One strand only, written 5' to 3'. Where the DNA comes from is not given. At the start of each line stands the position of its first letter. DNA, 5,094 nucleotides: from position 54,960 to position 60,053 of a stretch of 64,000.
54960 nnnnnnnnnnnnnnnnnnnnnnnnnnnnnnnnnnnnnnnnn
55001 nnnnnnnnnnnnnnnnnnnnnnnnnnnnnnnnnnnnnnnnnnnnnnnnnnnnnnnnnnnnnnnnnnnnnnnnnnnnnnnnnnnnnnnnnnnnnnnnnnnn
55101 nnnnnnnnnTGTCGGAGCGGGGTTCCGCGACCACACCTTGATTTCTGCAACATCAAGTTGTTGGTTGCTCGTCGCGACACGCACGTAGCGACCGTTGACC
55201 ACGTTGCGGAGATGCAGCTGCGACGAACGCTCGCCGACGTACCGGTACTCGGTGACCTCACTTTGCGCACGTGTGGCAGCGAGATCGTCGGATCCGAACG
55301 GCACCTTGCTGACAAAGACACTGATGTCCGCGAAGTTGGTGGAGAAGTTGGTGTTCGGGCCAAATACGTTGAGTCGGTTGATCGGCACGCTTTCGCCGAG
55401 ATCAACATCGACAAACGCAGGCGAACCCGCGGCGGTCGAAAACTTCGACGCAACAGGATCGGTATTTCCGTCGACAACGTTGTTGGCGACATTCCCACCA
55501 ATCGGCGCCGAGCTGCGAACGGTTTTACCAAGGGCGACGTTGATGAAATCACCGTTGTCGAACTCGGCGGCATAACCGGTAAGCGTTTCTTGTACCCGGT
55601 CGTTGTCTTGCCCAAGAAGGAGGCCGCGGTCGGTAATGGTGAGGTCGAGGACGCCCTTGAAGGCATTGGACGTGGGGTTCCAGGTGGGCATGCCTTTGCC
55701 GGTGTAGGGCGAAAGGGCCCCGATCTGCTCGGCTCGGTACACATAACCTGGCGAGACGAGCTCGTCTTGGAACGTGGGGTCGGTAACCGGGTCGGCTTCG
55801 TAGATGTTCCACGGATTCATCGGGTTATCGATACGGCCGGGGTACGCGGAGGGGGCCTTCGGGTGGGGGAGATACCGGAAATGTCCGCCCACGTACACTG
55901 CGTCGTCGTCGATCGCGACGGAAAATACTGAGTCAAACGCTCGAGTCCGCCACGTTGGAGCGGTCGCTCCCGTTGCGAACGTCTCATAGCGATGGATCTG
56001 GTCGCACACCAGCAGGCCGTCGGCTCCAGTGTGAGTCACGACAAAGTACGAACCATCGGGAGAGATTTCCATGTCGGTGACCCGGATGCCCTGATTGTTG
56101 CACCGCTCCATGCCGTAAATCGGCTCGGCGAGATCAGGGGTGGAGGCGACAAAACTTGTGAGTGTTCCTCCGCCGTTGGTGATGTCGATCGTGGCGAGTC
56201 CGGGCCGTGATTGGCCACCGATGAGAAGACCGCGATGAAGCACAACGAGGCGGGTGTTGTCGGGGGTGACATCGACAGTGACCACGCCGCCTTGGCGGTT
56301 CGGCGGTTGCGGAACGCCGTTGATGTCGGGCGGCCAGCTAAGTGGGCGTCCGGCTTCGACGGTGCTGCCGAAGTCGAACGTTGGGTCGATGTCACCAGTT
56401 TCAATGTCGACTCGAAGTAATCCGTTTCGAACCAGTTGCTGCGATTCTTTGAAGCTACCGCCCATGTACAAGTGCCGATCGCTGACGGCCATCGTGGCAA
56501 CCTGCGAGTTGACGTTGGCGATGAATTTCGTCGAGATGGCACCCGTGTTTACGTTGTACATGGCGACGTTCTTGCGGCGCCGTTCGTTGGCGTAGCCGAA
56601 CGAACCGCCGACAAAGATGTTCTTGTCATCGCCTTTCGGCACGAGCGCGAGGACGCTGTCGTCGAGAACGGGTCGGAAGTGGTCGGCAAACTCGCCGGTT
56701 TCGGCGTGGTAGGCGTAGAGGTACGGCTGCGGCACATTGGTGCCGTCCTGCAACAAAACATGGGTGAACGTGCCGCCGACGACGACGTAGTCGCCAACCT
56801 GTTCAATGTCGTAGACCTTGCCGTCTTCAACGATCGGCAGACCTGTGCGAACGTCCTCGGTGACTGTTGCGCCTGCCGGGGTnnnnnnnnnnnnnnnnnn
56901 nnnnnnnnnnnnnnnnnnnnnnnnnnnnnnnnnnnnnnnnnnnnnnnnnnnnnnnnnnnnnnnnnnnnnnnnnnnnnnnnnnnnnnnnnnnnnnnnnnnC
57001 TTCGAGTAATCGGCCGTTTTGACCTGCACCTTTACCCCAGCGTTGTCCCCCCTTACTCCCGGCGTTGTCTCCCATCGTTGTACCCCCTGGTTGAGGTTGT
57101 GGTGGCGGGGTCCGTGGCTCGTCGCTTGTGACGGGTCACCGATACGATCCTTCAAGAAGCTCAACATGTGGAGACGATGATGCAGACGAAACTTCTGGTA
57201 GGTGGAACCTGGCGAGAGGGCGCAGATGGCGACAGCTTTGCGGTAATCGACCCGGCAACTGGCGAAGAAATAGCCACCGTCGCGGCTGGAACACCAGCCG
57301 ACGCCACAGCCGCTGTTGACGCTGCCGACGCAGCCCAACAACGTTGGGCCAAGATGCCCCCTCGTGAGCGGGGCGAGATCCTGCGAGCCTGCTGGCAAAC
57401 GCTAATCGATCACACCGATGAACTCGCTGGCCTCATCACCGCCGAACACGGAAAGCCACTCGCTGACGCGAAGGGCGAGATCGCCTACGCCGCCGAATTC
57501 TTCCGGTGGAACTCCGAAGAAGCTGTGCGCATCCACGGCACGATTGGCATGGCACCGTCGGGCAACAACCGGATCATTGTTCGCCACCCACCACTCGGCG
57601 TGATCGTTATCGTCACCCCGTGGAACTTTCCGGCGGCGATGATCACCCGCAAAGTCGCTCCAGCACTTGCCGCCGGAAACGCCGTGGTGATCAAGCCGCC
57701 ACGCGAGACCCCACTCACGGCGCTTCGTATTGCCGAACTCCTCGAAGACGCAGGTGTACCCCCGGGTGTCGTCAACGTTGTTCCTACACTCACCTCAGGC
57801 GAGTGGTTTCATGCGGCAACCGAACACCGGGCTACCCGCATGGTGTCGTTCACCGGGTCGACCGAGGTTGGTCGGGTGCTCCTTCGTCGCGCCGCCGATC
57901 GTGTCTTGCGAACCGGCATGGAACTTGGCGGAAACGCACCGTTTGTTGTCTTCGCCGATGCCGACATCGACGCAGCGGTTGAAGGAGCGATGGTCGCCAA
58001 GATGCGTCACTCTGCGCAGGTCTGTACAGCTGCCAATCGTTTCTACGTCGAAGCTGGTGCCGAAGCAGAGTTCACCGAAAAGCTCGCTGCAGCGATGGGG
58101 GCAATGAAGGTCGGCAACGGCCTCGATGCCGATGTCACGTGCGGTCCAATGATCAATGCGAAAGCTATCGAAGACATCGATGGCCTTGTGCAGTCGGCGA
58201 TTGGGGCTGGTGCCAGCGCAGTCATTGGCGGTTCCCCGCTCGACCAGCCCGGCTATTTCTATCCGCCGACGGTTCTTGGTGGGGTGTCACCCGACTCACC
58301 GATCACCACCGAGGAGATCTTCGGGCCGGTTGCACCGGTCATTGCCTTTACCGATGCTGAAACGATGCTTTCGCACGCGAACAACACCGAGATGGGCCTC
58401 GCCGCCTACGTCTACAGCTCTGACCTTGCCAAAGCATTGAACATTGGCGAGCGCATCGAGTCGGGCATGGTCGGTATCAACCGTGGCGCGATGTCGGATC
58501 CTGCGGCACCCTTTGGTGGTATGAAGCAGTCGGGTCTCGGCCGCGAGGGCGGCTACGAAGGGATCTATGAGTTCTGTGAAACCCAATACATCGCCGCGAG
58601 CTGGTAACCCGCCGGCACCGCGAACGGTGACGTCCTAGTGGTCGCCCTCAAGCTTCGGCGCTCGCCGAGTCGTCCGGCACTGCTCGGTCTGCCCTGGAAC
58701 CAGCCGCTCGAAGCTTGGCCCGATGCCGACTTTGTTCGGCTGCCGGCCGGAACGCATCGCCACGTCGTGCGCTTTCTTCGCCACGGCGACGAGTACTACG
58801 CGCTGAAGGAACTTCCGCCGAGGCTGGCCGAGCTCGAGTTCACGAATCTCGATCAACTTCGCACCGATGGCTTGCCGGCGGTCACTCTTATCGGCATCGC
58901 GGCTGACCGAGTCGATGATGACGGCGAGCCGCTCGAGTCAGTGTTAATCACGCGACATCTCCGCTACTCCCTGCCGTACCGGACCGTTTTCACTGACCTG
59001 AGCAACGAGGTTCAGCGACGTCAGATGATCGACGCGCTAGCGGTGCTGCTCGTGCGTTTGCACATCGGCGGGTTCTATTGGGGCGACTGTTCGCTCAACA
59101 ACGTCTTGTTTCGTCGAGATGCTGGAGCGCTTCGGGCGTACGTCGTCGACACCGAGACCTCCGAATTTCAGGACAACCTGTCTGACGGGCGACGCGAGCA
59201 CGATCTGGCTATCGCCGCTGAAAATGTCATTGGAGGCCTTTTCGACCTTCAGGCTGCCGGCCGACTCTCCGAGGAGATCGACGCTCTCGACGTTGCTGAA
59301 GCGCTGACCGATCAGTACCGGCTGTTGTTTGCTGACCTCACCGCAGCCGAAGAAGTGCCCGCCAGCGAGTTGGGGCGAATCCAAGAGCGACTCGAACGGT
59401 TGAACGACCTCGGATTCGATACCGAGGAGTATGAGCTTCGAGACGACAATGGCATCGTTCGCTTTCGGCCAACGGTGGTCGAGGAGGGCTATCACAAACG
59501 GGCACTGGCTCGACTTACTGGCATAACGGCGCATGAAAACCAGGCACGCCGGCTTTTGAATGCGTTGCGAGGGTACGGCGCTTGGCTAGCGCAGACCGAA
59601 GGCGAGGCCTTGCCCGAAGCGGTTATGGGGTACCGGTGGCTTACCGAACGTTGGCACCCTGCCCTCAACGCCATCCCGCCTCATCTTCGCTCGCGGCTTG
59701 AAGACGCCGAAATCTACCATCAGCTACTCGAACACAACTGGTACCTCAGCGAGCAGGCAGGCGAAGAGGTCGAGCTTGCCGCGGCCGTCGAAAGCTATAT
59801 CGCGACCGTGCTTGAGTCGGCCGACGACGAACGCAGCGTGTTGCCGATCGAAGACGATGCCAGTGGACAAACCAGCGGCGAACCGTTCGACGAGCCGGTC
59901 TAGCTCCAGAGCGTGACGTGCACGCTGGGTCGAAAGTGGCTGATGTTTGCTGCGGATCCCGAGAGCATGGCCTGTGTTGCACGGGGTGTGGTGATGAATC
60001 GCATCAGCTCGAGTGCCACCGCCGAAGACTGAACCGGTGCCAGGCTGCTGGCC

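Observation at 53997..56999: ~1000-aa secreted beta-propeller/discoidin protein ending in five Cys-bracketed tandem modules, with the last two recently duplicated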

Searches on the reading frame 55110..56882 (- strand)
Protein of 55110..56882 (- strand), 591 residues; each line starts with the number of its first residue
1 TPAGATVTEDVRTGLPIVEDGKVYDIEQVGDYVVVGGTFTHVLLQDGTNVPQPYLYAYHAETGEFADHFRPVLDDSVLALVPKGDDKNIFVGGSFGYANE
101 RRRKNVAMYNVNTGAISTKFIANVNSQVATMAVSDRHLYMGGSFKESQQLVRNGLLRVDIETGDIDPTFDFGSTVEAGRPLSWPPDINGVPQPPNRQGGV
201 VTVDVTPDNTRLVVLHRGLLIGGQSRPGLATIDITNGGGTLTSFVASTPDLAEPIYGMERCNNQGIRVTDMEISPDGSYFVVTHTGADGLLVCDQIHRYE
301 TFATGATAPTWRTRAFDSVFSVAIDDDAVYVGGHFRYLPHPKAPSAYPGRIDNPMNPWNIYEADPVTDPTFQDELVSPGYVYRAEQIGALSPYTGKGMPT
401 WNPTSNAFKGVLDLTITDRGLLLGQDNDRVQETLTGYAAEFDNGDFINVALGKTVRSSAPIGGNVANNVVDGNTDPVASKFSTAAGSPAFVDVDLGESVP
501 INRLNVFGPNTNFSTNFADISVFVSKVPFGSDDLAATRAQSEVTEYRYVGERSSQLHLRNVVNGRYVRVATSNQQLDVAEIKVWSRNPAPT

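Call 35: predict_structure(alignment_id=A1)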
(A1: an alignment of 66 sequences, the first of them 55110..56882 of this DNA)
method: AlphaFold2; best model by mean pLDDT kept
length: 591 residues; sequences in the alignment: 66
mean_pLDDT: 89.9   pTM: 0.87
mean pLDDT of the five models: 89.9, 88.7, 86.9, 86.5, 82.6
residues with pLDDT >= 90: 415; 70-90: 115; 50-70: 55; < 50: 6
segments of 3 or more residues with pLDDT < 50: 1-4
pLDDT, mean of each block of 10 residues (from residue 1): 63 95 98 98 97 98 97 98 98 98 98 98 97 98 89 96 96 95 63 82 98 98 97 95 94 89 91 97 88 94 97 96 95 97 94 76 95 97 97 93 95 95 98 96 80 84 68 59 77 91 79 63 94 94 89 71 88 84 71 38
secondary structure, 60 per line:
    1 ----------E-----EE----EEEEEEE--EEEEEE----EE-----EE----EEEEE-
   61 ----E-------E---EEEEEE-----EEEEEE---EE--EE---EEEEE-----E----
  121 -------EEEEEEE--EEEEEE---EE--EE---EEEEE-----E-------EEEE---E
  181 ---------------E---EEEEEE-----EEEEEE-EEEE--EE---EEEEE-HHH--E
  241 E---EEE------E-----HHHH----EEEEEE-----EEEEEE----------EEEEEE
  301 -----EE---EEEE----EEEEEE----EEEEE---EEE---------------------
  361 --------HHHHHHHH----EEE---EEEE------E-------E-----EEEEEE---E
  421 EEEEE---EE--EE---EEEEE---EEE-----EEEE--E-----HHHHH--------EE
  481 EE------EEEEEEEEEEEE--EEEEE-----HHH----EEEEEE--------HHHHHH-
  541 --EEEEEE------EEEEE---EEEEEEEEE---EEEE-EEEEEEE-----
elements in order: E23-29 E32-37 E55-59 E77-82 E88-93 E106-110 E128-134 E137-142 E155-159 E173-176 E200-205 E211-216 E218-221 E229-233 E245-247 H260-263 E268-273 E279-284 E295-300 E311-314 E319-324 E329-333 E337-339 H369-376 E381-383 E387-390 E411-416 E420-425 E438-442 E446-448 E454-457 H466-470 E479-482 E489-500 E503-507 E520-525 H534-539 E543-548 E555-559 E563-571 E575-578 E580-586

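Call 38: find_related_loci(query=A3, collection=genome_contigs, flank=6000)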
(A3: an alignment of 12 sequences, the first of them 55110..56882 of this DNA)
Query A3 (591 aa) in genome_contigs; peptide patterns used: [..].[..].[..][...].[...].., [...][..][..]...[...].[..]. (x = any residue, [..] = any of these).
269 stretches matched a pattern; 87 encode a relative of the query (tblastn E <= 1e-3); the best 80 are kept; 79 distinct loci.
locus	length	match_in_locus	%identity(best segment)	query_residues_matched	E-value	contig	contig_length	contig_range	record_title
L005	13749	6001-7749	76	1-584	0e+0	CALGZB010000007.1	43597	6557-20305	MAG: uncultured Acidimicrobiales bacterium isolate H3_Bin_METABAT__239_1 genome assembly, contig: c_000002371908, whole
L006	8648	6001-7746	75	2-584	0e+0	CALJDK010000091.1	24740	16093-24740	MAG: uncultured Acidimicrobiales bacterium isolate R2_Bin_MAXBIN__011_sub_1 genome assembly, contig: c_000001092905, who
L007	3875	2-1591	55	42-585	0e+0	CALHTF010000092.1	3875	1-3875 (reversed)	MAG: uncultured Acidimicrobiales bacterium isolate R2_Bin_MAXBIN__030_1 genome assembly, contig: c_000004112447, whole g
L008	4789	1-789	66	322-584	3e-109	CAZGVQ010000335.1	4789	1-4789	MAG TPA_asm: uncultured Acidimicrobiales bacterium isolate SRP114822_co3_21 genome assembly, contig: NODE_3738_length_47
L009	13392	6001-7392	42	3-443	7e-94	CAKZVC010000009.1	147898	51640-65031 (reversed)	MAG: uncultured Acidimicrobiales bacterium isolate L4_Bin_MAXBIN__068_sub_1 genome assembly, contig: c_000001662568, who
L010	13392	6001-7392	43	4-439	2e-92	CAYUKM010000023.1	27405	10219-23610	MAG TPA_asm: uncultured Acidimicrobiales bacterium isolate SRP114822_co3_16 genome assembly, contig: NODE_149_length_274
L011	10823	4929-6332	42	3-442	6e-92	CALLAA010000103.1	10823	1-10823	MAG: uncultured Acidimicrobiales bacterium isolate L1_Bin_MAXBIN__035_sub_1 genome assembly, contig: c_000000606899, who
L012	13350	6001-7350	41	7-442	7e-91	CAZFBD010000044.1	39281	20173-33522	MAG TPA_asm: uncultured Acidimicrobiales bacterium isolate SRP268394_co1_170 genome assembly, contig: NODE_1667_length_3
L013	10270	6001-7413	41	3-442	3e-90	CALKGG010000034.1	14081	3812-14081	MAG: uncultured Acidimicrobiales bacterium isolate R3_Bin_Bin_10_sub_1 genome assembly, contig: c_000000122259, whole ge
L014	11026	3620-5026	42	3-442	2e-89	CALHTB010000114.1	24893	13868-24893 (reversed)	MAG: uncultured Acidimicrobiales bacterium isolate R2_Bin_MAXBIN__008_sub_1 genome assembly, contig: c_000002493938, who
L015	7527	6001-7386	42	5-439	2e-88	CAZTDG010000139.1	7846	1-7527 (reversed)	MAG TPA_asm: uncultured Acidimicrobiales bacterium isolate SRP114822_co1_81 genome assembly, contig: NODE_2908_length_78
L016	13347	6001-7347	38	3-442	5e-83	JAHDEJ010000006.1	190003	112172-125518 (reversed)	MAG: Acidimicrobiales bacterium isolate MAG-179 RZ_169, whole genome shotgun sequence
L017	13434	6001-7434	40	5-443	1e-82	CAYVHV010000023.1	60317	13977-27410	MAG TPA_asm: uncultured Acidimicrobiales bacterium isolate SRP114822_co2_99 genome assembly, contig: NODE_393_length_603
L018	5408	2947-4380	40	3-443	4e-82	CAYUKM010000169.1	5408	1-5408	MAG TPA_asm: uncultured Acidimicrobiales bacterium isolate SRP114822_co3_16 genome assembly, contig: NODE_3030_length_54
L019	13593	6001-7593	39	5-508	2e-80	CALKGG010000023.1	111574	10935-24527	MAG: uncultured Acidimicrobiales bacterium isolate R3_Bin_Bin_10_sub_1 genome assembly, contig: c_000001342266, whole ge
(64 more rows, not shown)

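Call 54: search_solved_structures(query=window:55110-56882:-, max_evalue=1)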
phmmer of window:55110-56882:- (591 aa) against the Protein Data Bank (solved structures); distinct sequences matched with E-value up to 1: 3.
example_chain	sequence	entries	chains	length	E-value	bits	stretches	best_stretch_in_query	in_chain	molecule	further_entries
5c2v_B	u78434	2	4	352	0.1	14.5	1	259-349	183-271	HYDRAZINE SYNTHASE BETA SUBUNIT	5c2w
4gwi_A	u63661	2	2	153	0.36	12.7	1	448-583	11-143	Platelet aggregation factor Sm-hPAF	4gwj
3le0_A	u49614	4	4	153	0.46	12.4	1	448-583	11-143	Platelet aggregation factor Sm-hPAF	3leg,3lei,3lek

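Call 63: fold_search(model_id=the predicted structure, library=pdb)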
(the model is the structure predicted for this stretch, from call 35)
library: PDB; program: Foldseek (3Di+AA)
matches with E <= 10: 1645; with E <= 0.001: 600
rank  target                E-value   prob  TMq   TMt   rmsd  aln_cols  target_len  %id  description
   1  8ptk_3                3.5e-10  1.00  0.42  0.73   4.9       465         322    9  Composite structure of Dynein-Dynactin-JIP3-LIS1 (released 2024-03-27)
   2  3j80_g                8.8e-10  1.00  0.39  0.67   5.8       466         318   11  CryoEM structure of 40S-eIF1-eIF1A preinitiation complex (released 2014-11-05)
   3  2ymu_A                1.7e-09  1.00  0.18  0.19  18.4       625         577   10  Structure of a highly repetitive propeller structure (released 2012-10-17)
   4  1erj_B                1.8e-09  1.00  0.38  0.62   5.8       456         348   11  CRYSTAL STRUCTURE OF THE C-TERMINAL WD40 DOMAIN OF TUP1 (released 2000-07-26)
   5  1erj_A                1.9e-09  1.00  0.37  0.60   6.3       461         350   11  CRYSTAL STRUCTURE OF THE C-TERMINAL WD40 DOMAIN OF TUP1 (released 2000-07-26)
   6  2bzd_A                2.2e-09  1.00  0.26  0.26  23.8       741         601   11  Galactose recognition by the carbohydrate-binding module of a bacterial sialidase. (released 2005-08-19)
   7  2bzd_C                2.2e-09  1.00  0.25  0.24  24.2       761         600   10  Galactose recognition by the carbohydrate-binding module of a bacterial sialidase. (released 2005-08-19)
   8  7big_A                2.5e-09  1.00  0.41  0.81   4.0       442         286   10  Crystal structure of v13WRAP-T, a 7-bladed designer protein (released 2021-09-22)
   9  5yzv_D                2.5e-09  1.00  0.37  0.72   5.5       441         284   12  Biophysical and structural characterization of the thermostable WD40 domain of a prokaryotic protein, Thermomonospora  (released 2018-10-03)
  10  8ro0_s                2.5e-09  1.00  0.36  0.44   7.0       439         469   10  Structure of the C. elegans Intron Lariat Spliceosome primed for disassembly (ILS') (released 2024-08-07)
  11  5k1b_B                3.4e-09  1.00  0.39  0.40  14.0       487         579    9  Crystal structure of the UAF1/USP12 complex in F222 space group (released 2016-07-20)
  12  3lei                  3.6e-09  1.00  0.20  0.75   3.1       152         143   22  Lectin Domain of Lectinolysin complexed with Fucose (released 2010-12-29)
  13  2ber                  4.5e-09  1.00  0.24  0.24  24.2       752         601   12  Y370G Active Site Mutant of the Sialidase from Micromonospora viridifaciens in complex with beta-Neu5Ac (sialic acid). (released 2005-04-04)
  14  4gwi_A                5.3e-09  1.00  0.20  0.75   3.1       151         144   22  His 62 mutant of the lectin binding domain of lectinolysin complexed with Lewis y (released 2012-11-21)
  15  8hti_B                5.6e-09  1.00  0.30  0.51   8.3       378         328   10  Human Consensus Olfactory Receptor OR52c in Complex with Octanoic Acid (OCA) and G Protein (released 2023-12-20)
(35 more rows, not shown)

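Call 80: search_solved_structures(query=A1, max_evalue=10)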
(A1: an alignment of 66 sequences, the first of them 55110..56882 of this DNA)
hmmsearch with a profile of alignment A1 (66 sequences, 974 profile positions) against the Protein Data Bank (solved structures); distinct sequences matched with E-value up to 10: 23.
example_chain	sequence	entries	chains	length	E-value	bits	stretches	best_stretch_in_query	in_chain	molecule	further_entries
9lqj_A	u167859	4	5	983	3.6e-14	55.3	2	654-735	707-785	Collagenase ColH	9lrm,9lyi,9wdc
9lrk_A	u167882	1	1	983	3.6e-14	55.3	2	654-735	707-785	Collagenase ColH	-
4l9d_A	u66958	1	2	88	1.1e-08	37.2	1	654-720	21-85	Protease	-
4jrw_A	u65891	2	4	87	3.1e-08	35.7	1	663-719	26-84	Collagenase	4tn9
4aqo_A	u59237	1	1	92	3.8e-08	35.4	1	663-719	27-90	COLLAGENASE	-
2y72_A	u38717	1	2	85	4.8e-08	35.1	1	663-719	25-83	COLLAGENASE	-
6aem_A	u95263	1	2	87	7.9e-08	34.3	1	640-719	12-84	PKD domain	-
4u6t_A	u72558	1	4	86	1e-07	33.9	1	660-719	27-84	ColH protein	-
4u7k_A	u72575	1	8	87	1.1e-07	33.9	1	660-719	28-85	ColH protein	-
2c26_A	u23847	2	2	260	1.5e-07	33.4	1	648-737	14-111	ENDOGLUCANASE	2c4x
2y3u_A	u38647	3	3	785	2e-06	29.7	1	584-719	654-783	COLLAGENASE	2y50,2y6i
4jgu_A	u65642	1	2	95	1.6e-05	26.7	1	663-719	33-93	ColH protein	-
6nz0_Z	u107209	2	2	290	0.00024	22.8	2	663-732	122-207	Dyslexia-associated protein KIAA0319-like protein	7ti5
5c2v_B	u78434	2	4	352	0.018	16.6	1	218-301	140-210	HYDRAZINE SYNTHASE BETA SUBUNIT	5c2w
9p4n_R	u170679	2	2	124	0.025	16.1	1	660-724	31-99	Dyslexia-associated protein KIAA0319-like protein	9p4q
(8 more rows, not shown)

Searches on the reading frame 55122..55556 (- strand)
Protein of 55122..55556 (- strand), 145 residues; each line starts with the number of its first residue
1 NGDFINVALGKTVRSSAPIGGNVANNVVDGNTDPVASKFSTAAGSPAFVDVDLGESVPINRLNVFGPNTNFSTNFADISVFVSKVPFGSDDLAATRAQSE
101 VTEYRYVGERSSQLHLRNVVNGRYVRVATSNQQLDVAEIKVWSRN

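Call 67: search_solved_structures(query=window:55122-55556:-, max_evalue=1, show_alignments=2)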
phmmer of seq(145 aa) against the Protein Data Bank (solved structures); distinct sequences matched with E-value up to 1: 4.
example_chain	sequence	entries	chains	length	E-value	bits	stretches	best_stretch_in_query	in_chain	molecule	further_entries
4gwi_A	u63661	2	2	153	0.02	18.5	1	6-101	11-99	Platelet aggregation factor Sm-hPAF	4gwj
3le0_A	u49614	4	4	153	0.025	18.1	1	6-101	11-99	Platelet aggregation factor Sm-hPAF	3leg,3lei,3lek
7d29_A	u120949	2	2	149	0.26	14.9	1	19-91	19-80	AlyQ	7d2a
5xnr_A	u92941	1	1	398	0.84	13.2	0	19-79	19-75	AlyQ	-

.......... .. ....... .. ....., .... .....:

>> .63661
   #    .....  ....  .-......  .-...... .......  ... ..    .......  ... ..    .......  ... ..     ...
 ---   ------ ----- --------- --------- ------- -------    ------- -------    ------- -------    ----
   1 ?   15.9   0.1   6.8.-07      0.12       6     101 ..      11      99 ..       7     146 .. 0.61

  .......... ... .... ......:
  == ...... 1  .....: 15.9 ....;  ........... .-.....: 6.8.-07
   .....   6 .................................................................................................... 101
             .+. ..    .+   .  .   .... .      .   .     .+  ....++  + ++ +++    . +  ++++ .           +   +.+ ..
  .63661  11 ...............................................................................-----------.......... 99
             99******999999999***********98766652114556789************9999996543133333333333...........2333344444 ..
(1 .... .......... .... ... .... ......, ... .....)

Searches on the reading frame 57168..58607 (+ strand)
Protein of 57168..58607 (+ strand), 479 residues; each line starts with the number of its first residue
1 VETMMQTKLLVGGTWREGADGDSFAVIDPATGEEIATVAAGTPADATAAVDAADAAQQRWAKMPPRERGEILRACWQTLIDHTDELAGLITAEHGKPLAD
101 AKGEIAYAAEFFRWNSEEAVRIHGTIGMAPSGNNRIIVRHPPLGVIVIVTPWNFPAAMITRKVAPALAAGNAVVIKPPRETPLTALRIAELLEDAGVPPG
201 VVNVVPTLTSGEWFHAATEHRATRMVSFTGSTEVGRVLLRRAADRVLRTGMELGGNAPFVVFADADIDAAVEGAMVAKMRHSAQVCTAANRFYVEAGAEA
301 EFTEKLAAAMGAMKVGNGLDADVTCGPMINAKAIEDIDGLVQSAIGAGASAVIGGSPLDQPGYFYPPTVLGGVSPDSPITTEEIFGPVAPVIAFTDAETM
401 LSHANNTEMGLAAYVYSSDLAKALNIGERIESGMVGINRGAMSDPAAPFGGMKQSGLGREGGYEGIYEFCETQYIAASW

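Call 62: search_protein_families(library=pfam, proteins=[window:57168-58607:+], max_evalue=0.00001)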
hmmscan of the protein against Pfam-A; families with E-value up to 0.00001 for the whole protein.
window:57168-58607:+ (479 aa): 1 family
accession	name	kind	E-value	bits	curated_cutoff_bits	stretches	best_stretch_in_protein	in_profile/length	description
PF00171.27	Aldedh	-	1.7e-158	528.4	23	1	15-474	1-460/461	Aldehyde dehydrogenase family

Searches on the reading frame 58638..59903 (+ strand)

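Call 62: search_protein_families(library=pfam, proteins=[window:58638-59903:+], max_evalue=0.00001)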
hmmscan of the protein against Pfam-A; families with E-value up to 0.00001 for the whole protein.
window:58638-59903:+ (421 aa): 2 families
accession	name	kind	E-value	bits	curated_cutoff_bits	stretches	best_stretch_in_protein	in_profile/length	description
PF13224.11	DUF4032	-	4.9e-53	179.8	23.8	1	230-392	2-163/163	Domain of unknown function (DUF4032)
PF06293.20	Kdo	-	1.3e-10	41.5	21.3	1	54-191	49-184/207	Lipopolysaccharide kinase (Kdo/WaaP) family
